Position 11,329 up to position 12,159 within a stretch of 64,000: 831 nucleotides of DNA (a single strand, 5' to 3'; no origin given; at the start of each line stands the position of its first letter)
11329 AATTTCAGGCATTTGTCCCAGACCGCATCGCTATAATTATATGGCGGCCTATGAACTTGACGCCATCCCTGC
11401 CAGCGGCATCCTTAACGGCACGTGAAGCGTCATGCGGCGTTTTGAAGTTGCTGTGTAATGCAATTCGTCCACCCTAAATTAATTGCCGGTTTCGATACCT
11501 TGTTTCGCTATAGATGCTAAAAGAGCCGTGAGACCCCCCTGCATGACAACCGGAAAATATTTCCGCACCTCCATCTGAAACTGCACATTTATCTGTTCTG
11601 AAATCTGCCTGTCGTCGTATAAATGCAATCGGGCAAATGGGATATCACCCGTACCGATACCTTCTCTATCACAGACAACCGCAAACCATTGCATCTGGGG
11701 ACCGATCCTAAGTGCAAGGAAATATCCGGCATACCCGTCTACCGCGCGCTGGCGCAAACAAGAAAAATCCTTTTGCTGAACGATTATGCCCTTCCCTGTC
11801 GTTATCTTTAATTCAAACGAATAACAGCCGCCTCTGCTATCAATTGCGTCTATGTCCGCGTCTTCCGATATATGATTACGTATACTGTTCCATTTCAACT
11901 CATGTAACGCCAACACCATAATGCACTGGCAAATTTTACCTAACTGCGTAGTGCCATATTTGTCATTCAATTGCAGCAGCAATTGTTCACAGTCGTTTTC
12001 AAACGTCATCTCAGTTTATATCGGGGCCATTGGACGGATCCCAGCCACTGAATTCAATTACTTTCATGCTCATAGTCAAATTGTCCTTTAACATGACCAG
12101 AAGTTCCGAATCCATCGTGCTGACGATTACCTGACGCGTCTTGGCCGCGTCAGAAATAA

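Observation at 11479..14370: Three-gene operon around a compact Rad50/SbcC-like zinc-hook ATPase: candidate undescribed defence system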

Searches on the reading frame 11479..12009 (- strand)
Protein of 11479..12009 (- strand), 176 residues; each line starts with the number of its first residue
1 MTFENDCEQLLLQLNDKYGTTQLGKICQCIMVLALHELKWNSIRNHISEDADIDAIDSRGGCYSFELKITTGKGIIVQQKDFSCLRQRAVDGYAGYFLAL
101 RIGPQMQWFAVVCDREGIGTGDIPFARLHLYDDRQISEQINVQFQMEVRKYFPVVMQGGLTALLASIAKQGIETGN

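Call 3: search_protein_families(library=pfam, proteins=[window:11479-12009:-], max_evalue=1)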
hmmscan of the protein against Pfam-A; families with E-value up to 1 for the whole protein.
window:11479-12009:- (176 aa): 0 families

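Call 4: search_protein_families(library=padloc, proteins=[window:11479-12009:-], max_evalue=1)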
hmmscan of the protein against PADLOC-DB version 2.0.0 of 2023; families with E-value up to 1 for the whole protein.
window:11479-12009:- (176 aa): 0 families

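Call 5: search_protein_families(library=ncbifam, proteins=[window:11479-12009:-], max_evalue=1)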
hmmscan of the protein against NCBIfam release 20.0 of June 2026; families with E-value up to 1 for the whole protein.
window:11479-12009:- (176 aa): 0 families

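Call 8: find_homologous_proteins(query=window:11479-12009:-)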
Query window:11479-12009:- (176 aa): 3 proteins with E <= 0.001 among 66 candidates.
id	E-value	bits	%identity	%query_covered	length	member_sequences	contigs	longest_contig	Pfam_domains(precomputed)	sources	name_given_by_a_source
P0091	8.2e-115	399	100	100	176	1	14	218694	-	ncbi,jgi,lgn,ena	-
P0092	8.6e-94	330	86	99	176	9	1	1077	-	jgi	jgi:Holliday junction resolvase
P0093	7.5e-85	301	75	100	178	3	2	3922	-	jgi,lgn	jgi:hypothetical protein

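Call 21: find_homologous_proteins(query=A2, max_evalue=0.001)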
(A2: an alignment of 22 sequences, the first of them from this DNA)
Query A2 (22 sequences) (176 aa, profile of the alignment): 367 proteins with E <= 0.001 among 2594 candidates; the best 120 are listed.
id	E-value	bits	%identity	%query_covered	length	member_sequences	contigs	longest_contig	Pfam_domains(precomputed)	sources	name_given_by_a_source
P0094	1.2e-64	235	29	91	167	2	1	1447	-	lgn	-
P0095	2.8e-64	234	26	88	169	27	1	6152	-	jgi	-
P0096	3.4e-64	234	28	98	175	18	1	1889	-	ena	-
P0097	4.6e-64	233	28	97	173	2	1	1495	-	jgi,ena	-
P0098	1.1e-63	232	26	88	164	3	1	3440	-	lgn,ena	-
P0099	1.1e-63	232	27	97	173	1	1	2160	-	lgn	-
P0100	1.2e-63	232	27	83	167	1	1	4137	-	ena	-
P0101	1.2e-63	232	30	91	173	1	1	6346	-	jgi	-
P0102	2.0e-63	231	28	93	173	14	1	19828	-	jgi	-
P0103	2.5e-63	231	25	97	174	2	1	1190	-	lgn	-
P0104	2.5e-63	231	27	93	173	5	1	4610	-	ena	-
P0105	3.3e-63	230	25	96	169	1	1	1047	-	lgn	-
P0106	3.9e-63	230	24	94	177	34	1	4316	-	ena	-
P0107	4.0e-63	230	27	97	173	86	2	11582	-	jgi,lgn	-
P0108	1.1e-62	229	27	84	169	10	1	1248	-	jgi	jgi:Holliday junction resolvase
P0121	4.4e-61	224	28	93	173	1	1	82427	-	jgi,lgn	jgi:Holliday junction resolvase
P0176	3.4e-57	211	26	93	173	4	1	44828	-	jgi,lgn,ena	-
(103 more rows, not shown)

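Call 24: search_solved_structures(query=A3, max_evalue=10, show_alignments=2)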
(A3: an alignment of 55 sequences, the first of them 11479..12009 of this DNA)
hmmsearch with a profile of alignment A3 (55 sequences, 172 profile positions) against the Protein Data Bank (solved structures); distinct sequences matched with E-value up to 10: 1.
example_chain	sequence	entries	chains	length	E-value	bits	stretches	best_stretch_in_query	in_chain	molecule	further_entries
1gef_A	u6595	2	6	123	0.0006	23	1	33-101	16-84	HOLLIDAY JUNCTION RESOLVASE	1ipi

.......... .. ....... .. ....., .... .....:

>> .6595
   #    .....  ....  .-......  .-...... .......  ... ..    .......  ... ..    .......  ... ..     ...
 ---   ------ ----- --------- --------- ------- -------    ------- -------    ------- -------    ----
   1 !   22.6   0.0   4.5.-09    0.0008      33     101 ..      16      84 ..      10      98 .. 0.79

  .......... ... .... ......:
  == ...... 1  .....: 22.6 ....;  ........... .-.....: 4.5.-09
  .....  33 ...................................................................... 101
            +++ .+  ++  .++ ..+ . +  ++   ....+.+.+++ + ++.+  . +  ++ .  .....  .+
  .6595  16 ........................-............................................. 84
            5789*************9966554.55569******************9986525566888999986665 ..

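Call 29: predict_structure(alignment_id=A3)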
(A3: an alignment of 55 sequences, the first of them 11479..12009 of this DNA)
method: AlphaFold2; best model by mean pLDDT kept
length: 176 residues; sequences in the alignment: 55
mean_pLDDT: 93.5   pTM: 0.90
mean pLDDT of the five models: 93.5, 93.0, 92.1, 91.5, 91.2
residues with pLDDT >= 90: 156; 70-90: 14; 50-70: 5; < 50: 1
segments of 3 or more residues with pLDDT < 50: none
pLDDT, mean of each block of 10 residues (from residue 1): 95 96 95 97 81 91 97 95 92 96 95 90 96 97 98 97 94 72
secondary structure, 60 per line:
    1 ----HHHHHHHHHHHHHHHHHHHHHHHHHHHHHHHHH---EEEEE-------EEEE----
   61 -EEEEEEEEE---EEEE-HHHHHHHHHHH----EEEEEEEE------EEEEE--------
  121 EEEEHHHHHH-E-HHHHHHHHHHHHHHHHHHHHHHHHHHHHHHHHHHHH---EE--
elements in order: H5-37 E41-45 E53-56 E62-70 E74-77 H79-89 E94-101 E108-112 E121-124 H125-130 H134-169

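Call 43: find_encoding_contigs(protein=P0091, flank=10000, max_places=6)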
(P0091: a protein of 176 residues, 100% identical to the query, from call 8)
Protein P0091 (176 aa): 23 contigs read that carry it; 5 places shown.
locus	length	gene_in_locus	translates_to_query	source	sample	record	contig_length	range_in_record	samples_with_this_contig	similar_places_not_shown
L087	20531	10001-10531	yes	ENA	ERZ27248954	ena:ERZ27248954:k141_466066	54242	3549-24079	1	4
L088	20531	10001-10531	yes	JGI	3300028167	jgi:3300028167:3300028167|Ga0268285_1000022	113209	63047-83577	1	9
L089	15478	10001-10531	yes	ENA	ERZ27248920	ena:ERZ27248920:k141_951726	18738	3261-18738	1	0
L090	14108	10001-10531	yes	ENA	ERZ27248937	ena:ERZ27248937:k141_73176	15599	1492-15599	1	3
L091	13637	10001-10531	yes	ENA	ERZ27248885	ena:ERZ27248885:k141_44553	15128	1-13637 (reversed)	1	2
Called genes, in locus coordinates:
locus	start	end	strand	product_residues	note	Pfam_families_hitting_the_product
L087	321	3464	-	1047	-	PF02384:N6_Mtase (faint), PF20473:MmeI_Mtase (weak), PF07669:Eco57I, PF12950:TaqI_C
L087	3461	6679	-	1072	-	PF13091:PLDc_2, PF04851:ResIII (faint), PF00176:SNF2-rel_dom, PF00271:Helicase_C, PF22590:Cas3-like_C_2 (faint)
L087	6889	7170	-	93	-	-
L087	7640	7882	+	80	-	-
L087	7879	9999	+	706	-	PF02463:SMC_N, PF13476:AAA_23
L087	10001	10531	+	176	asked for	-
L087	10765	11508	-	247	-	PF22557:DuOB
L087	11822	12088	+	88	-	-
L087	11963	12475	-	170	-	PF04343:DUF488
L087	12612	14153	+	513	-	PF02689:Herpes_Helicase (faint), PF05970:PIF1, PF13191:AAA_16 (faint), PF13245:AAA_19, PF13604:AAA_30, PF01443:Viral_helicase1 (faint), PF13538:UvrD_C_2 (weak), PF13280:WYL (weak)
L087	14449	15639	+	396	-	PF13173:AAA_14, PF13635:DUF4143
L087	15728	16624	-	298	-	PF02737:3HCDH_N, PF03446:NAD_binding_2 (weak), PF00725:3HCDH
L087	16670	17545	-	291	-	PF05853:BKACE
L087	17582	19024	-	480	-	PF00171:Aldedh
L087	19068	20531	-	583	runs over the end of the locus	PF02310:B12-binding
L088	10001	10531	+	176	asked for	-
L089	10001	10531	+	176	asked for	-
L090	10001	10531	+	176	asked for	-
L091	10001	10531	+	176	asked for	-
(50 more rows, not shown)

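Call 47: find_encoding_contigs(protein=P0121, flank=8000, max_places=1)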
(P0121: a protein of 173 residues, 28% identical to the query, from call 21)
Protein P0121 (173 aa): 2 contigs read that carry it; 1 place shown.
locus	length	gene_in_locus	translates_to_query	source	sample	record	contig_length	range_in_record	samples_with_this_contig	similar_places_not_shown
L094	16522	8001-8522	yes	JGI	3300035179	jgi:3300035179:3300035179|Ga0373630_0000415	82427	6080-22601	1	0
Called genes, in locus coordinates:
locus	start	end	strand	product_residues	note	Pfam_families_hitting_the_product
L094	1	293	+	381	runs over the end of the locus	PF13458:Peripla_BP_6, PF13433:Peripla_BP_5, PF01094:ANF_receptor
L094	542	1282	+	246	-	PF18631:Cucumopine_C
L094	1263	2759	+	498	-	PF02653:BPD_transp_2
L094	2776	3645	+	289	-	PF02653:BPD_transp_2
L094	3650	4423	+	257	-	PF02463:SMC_N (weak), PF13476:AAA_23, PF00005:ABC_tran, PF13304:AAA_21 (weak), PF12399:BCA_ABC_TP_C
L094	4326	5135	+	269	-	PF00005:ABC_tran, PF13304:AAA_21 (faint)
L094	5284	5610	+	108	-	-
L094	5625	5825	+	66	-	-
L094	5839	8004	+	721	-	PF02463:SMC_N, PF13175:AAA_15 (faint), PF13476:AAA_23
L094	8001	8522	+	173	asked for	-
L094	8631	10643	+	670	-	PF02463:SMC_N (weak), PF11398:DUF2813 (faint), PF13175:AAA_15, PF13476:AAA_23 (weak), PF13304:AAA_21, PF20469:OLD-like_TOPRIM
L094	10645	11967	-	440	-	PF01935:DUF87 (weak), PF10412:TrwB_AAD_bind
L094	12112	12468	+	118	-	-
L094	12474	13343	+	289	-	PF11171:DUF2958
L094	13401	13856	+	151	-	-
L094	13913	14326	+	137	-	-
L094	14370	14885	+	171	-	-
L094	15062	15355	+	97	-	-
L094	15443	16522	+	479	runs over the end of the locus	-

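Call 48: find_encoding_contigs(protein=P0176, flank=8000, max_places=1)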
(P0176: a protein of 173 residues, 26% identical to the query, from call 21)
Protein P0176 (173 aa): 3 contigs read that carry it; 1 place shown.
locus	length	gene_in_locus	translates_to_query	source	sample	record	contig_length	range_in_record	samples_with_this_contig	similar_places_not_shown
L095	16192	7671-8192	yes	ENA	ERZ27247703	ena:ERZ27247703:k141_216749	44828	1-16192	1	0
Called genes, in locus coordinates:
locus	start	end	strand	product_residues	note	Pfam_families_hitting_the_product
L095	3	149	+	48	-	?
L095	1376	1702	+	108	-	PF03551:PadR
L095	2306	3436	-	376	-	PF03590:AsnA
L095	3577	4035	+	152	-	-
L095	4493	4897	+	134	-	-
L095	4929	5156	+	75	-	-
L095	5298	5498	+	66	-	-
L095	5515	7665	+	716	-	PF02463:SMC_N, PF13175:AAA_15 (faint), PF13476:AAA_23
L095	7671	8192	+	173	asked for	-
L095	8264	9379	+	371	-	PF00850:Hist_deacetyl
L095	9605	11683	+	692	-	PF02629:CoA_binding, PF13380:CoA_binding_2, PF13607:Succ_CoA_lig, PF19045:Ligase_CoA_2, PF13549:ATP-grasp_5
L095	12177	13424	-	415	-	PF01590:GAF, PF13185:GAF_2, PF13492:GAF_3 (weak), PF02518:HATPase_c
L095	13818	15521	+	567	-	PF05157:MshEN, PF00437:T2SSE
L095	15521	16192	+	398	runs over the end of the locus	PF00482:T2SSF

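Call 58: search_protein_families(library=phrogs, proteins=[window:11479-12009:-], max_evalue=0.01)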
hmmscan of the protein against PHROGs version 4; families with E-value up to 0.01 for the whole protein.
window:11479-12009:- (176 aa): 0 families

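Call 59: search_dna_similar(query=window:11479-12009:-, collection=plasmids, mode=protein, max_evalue=0.001, max_rows=15)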
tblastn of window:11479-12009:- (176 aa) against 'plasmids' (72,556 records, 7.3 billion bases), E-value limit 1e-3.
No match.

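Call 60: search_dna_similar(query=window:11479-12009:-, collection=phages, mode=protein, max_evalue=0.001, max_rows=15)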
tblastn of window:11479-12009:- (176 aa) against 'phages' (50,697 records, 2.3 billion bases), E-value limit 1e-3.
No match.

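Call 81: search_protein_representatives(alignment_id=A3)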
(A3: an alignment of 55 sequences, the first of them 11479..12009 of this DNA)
Query: 55 sequences, 172 profile positions. Proteins with E-value up to 0.001 (for the whole library): 212; up to 1e-10: 169; up to 1e-30: 54. The best 150 are listed.
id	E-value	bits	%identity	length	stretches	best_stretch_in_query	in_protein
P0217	8.6e-65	234.1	-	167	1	1-166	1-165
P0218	3.3e-62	225.7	-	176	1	1-171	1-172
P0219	7.4e-59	214.8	-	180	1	1-168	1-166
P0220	2.2e-57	210.0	-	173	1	1-171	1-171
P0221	3.0e-57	209.6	-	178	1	1-168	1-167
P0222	7.1e-57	208.3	-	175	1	1-171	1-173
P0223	3.7e-56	206.0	-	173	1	1-168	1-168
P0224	3.2e-55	203.0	-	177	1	1-168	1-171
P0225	1.6e-54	200.6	-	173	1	1-166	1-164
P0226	6.5e-53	195.4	-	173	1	1-169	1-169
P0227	1.1e-52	194.7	-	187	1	2-170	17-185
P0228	1.6e-52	194.1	-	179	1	1-168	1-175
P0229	4.7e-52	192.6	-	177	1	3-169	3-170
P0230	2.5e-51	190.3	-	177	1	1-171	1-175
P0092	8.5e-51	188.5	-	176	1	2-170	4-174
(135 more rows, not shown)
